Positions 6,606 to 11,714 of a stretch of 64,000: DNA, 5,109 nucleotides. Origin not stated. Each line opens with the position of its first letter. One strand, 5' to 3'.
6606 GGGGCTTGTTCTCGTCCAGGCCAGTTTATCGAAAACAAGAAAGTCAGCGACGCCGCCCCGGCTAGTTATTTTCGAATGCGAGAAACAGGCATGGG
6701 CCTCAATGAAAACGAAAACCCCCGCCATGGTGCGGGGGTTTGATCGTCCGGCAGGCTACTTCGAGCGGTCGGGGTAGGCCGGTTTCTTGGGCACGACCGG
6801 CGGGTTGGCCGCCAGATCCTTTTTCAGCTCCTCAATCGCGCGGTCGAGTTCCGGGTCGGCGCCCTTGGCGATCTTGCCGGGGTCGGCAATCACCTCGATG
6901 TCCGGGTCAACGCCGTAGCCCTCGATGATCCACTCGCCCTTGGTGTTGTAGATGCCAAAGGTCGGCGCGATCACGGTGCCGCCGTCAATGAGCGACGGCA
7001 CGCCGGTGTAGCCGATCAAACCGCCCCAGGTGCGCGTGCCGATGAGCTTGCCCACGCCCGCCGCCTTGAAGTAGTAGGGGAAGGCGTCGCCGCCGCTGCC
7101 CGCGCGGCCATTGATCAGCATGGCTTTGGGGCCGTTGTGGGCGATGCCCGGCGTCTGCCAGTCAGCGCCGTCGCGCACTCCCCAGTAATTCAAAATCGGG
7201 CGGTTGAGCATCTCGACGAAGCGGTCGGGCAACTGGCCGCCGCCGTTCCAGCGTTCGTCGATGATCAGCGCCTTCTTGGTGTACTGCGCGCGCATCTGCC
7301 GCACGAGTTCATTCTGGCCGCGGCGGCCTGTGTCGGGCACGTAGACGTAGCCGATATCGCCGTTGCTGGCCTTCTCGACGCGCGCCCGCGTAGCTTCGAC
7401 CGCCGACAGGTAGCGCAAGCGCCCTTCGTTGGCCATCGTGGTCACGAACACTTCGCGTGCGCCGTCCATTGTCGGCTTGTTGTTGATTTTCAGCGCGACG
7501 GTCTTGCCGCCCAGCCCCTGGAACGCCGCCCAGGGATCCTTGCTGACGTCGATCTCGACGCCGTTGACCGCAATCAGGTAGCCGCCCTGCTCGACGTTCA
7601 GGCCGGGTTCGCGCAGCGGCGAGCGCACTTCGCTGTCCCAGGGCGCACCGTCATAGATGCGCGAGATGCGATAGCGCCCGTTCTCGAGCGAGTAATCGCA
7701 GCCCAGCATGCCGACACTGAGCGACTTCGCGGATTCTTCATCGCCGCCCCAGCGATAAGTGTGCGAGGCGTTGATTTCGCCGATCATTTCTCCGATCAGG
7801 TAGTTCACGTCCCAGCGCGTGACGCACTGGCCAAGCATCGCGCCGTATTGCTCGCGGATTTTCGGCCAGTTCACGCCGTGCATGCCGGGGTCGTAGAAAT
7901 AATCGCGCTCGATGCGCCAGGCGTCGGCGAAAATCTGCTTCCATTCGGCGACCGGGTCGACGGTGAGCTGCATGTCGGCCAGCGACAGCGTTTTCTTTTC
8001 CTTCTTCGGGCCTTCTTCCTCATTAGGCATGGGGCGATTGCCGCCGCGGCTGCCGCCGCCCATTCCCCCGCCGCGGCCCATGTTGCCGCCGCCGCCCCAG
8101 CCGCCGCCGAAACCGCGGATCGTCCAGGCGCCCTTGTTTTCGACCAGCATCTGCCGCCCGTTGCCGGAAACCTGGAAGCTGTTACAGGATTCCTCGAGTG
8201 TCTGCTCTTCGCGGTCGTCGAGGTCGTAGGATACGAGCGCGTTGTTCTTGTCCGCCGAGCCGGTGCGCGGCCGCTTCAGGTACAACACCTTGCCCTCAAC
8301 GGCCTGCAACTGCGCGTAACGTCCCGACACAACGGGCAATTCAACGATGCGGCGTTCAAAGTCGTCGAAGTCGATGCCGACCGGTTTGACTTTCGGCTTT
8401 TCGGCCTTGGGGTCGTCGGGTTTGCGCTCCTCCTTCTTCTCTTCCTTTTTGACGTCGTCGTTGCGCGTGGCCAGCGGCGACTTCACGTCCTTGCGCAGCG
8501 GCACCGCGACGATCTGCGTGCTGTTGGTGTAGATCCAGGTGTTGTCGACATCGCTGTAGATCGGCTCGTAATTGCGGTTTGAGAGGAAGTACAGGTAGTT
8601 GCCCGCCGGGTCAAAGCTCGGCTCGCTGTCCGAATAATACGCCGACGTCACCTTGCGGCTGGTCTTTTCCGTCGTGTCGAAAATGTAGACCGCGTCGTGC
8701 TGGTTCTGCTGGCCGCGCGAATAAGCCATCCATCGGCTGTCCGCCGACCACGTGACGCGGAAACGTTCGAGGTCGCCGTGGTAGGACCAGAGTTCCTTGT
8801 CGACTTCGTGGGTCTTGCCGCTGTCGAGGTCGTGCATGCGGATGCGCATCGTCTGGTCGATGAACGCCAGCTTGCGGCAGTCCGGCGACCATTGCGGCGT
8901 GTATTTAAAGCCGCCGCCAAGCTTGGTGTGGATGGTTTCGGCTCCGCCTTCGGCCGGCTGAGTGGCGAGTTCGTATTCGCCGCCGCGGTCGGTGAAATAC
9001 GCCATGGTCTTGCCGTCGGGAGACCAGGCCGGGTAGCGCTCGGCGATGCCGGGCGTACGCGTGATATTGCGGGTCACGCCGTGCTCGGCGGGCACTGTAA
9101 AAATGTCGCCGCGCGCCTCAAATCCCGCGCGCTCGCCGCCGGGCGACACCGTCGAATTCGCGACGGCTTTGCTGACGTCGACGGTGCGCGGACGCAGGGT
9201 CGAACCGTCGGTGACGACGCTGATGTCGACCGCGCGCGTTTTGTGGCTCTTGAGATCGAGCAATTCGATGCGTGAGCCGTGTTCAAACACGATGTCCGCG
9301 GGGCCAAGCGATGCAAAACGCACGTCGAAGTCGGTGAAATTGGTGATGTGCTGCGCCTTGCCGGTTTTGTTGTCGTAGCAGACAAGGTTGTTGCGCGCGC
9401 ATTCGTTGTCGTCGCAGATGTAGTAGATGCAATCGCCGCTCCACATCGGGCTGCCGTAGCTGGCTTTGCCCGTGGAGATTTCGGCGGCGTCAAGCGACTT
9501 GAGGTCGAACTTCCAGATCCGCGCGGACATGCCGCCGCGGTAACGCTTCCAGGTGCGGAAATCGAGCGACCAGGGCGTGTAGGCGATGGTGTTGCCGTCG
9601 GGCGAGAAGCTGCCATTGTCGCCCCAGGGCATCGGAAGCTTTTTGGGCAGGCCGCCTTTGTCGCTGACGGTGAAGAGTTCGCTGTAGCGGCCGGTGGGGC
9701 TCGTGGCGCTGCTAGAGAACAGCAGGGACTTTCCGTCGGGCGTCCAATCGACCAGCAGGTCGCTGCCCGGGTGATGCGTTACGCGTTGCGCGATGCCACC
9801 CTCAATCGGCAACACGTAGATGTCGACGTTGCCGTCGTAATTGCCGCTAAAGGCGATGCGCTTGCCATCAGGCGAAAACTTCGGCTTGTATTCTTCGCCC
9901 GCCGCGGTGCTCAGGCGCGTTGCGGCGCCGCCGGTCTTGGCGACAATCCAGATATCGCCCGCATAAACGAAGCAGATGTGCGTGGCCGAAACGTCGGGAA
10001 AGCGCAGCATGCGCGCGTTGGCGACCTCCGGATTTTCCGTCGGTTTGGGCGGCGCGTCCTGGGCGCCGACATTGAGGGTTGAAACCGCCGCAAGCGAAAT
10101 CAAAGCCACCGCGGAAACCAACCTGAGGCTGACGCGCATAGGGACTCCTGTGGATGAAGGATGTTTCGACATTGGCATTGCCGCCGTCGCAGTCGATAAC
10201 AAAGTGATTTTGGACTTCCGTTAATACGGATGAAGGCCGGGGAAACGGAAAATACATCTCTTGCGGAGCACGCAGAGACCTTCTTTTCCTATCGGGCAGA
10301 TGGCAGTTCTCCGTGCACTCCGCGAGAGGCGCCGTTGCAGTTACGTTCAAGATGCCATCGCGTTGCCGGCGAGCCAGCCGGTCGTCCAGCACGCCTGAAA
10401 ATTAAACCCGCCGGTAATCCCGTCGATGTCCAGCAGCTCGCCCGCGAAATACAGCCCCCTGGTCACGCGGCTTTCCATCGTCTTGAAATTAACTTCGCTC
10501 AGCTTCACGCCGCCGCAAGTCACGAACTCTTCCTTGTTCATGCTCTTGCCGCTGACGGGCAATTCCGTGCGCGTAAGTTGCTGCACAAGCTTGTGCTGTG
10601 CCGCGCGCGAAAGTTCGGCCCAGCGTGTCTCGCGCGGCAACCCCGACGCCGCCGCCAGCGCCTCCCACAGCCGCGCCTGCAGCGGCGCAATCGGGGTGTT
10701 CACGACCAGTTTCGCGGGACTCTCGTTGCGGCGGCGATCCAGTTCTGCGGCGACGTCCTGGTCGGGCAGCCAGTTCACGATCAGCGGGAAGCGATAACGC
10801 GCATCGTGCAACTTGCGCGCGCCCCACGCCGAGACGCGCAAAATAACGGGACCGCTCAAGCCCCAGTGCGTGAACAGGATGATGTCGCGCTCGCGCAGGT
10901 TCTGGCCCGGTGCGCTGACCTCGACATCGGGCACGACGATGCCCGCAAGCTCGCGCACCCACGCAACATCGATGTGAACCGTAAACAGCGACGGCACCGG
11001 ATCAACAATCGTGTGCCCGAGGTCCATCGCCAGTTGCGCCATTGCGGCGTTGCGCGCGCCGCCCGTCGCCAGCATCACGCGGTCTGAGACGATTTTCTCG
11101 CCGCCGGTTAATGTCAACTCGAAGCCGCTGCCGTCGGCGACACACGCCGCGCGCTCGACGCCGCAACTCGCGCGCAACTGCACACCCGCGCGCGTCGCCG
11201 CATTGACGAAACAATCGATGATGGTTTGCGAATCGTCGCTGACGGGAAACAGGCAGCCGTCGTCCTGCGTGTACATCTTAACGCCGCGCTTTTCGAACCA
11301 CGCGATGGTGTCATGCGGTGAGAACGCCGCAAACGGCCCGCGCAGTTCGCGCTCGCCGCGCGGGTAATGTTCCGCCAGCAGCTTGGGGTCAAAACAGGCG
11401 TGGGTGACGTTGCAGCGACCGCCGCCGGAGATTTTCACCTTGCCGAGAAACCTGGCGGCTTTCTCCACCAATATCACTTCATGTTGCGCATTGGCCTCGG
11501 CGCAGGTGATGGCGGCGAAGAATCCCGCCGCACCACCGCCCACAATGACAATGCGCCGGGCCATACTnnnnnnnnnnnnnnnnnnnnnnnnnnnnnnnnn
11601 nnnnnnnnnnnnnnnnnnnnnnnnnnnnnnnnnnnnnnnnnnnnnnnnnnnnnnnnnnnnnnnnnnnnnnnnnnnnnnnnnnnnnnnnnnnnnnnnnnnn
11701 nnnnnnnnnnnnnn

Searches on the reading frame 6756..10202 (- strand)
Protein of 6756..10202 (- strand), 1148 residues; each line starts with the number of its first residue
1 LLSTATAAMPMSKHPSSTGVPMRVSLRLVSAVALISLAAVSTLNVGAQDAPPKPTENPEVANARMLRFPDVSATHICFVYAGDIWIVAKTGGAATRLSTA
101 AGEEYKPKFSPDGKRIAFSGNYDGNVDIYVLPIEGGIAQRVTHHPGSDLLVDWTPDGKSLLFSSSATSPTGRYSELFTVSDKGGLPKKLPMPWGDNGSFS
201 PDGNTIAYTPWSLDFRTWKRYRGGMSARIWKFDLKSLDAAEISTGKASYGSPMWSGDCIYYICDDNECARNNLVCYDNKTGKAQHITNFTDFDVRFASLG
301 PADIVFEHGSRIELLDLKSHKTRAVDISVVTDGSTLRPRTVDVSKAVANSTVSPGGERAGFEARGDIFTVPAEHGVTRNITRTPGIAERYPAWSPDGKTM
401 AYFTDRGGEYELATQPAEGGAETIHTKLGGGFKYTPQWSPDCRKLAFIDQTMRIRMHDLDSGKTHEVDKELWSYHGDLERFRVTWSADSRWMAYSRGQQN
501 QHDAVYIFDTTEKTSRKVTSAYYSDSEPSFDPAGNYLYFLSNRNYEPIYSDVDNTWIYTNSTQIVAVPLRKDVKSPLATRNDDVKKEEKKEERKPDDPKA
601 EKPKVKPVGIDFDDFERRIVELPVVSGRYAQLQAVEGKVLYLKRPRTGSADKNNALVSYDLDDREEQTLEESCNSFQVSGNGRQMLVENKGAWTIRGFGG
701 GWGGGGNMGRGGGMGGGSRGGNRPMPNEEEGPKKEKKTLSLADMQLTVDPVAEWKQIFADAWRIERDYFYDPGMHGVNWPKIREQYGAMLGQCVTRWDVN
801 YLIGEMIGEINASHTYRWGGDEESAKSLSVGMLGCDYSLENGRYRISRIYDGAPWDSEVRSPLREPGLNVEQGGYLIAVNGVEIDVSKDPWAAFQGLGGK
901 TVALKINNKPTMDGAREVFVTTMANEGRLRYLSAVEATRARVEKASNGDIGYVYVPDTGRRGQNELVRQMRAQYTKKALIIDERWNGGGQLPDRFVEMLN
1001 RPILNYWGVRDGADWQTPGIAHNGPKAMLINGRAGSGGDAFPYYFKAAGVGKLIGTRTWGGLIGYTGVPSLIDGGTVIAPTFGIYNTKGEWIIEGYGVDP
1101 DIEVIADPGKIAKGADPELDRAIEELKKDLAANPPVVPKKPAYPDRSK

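Call 8: search_protein_families(library=pfam, proteins=[window:6756-10202:-], max_evalue=0.01)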
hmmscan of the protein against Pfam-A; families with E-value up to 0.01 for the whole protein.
window:6756-10202:- (1148 aa): 7 families
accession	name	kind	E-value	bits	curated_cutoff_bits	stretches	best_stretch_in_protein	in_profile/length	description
PF07676.18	PD40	-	2.3e-31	107.5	20.9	3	378-411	2-35/38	WD40-like Beta Propeller Repeat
PF14685.13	PDZ_Tricorn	-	2.6e-23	82.2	25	1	831-920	1-88/88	Tricorn protease PDZ domain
PF14684.11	Tricorn_C1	-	2.1e-19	69.6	24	1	750-808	1-59/59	Tricorn protease C1 domain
PF03572.23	Peptidase_S41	-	2.6e-19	69.9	24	1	949-1104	1-165/165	Peptidase family S41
PF25174.1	Beta-prop_THOC3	-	5.8e-09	35.8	305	1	438-542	54-149/272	THOC3 beta-propeller domain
PF00930.27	DPPIV_N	-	9.7e-08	31.6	22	0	80-149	21-86/354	Dipeptidyl peptidase IV (DPP IV) N-terminal region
PF23414.1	Beta-prop_EML_2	-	0.0034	17.2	90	0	96-166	76-145/266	Echinoderm microtubule-associated protein second beta-propeller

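Call 9: search_protein_families(library=ncbifam, proteins=[window:6756-10202:-], max_evalue=0.01)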
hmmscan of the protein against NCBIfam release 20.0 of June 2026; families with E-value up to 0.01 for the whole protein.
window:6756-10202:- (1148 aa): 10 families
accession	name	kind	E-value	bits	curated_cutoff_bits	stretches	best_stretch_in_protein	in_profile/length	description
TIGR02800.1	propeller_TolB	equivalog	2.2e-42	145.5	343.15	3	92-266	225-387/418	Tol-Pal system beta propeller repeat protein TolB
NF002183.0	PRK01029.1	equivalog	4.8e-20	72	405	2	390-520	285-412/429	Tol-Pal system protein TolB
NF053518.1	DipepPtdsDpp5Prph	equivalog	8.3e-19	67.5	900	3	345-471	207-341/655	dipeptidyl-peptidase Dpp5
NF033523.0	lasso_peptidase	equivalog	8.3e-17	61.2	400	2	85-168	71-154/638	Atxe2 family lasso peptide isopeptidase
NF003124.0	PRK04043.1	equivalog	1.8e-05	23.8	428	0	88-189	263-364/419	Tol-Pal system protein TolB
NF033424.1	chlamy_CPAF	equivalog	2.8e-05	22.9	250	1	1021-1104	454-538/564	protease-like activity factor CPAF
NF045588.1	Cterm_S41_CtpA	exception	7.5e-05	21.8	625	1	751-1123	29-398/401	carboxyl-terminal processing protease CtpA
TIGR00225.1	prc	subfamily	0.00034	19.8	218.6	1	930-1104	133-314/335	C-terminal processing peptidase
NF045590.1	Cterm_S41_CtpC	exception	0.0013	17.6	665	0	935-1131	203-415/418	carboxyl-terminal processing protease CtpC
NF045589.1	Cterm_S41_CtpB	exception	0.0067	15.1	633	0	937-1128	207-414/416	carboxyl-terminal processing protease CtpB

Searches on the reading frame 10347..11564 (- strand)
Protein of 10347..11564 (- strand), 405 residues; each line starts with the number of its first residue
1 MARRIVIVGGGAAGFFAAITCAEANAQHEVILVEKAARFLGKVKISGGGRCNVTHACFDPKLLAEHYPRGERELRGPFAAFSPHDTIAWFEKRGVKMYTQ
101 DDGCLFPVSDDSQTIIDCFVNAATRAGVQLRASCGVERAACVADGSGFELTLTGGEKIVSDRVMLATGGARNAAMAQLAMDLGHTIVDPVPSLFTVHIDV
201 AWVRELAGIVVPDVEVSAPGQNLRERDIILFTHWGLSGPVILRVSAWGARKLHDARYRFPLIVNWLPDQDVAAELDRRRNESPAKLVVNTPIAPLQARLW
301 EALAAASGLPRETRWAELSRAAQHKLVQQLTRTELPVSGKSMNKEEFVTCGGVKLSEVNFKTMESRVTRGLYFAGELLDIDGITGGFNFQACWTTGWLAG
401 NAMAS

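Call 52: search_protein_families(library=pfam, proteins=[window:10347-11564:-], max_evalue=0.001)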
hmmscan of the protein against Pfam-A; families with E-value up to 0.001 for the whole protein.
window:10347-11564:- (405 aa): 9 families
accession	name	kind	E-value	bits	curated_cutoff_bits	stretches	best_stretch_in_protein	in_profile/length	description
PF03486.20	HI0933_like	-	1.6e-71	241.1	50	1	4-401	2-243/244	HI0933-like protein Rossmann domain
PF22780.1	HI0933_like_1st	-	1.7e-29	103.2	27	1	191-348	2-165/165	HI0933-like protein barrel and H2TH domain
PF00890.30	FAD_binding_2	-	9.6e-08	32.1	20.4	1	5-51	2-46/414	FAD binding domain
PF07992.20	Pyr_redox_2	-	1.4e-07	31.7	26.1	1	4-40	2-36/291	Pyridine nucleotide-disulphide oxidoreductase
PF01266.30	DAO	-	2.2e-06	27.9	27.9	0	4-39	1-34/353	FAD dependent oxidoreductase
PF13454.12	NAD_binding_9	-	8e-05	23.1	21.8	0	121-168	105-153/155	FAD-NAD(P)-binding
PF04820.20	Trp_halogenase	-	0.00029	20.3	21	1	4-37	1-36/458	Tryptophan halogenase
PF12831.13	FAD_oxidored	-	0.00041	20.2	27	1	5-41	2-35/416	FAD dependent oxidoreductase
PF13450.12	NAD_binding_8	-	0.00051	20.7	21.9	0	7-41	1-33/68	NAD(P)-binding Rossmann-like domain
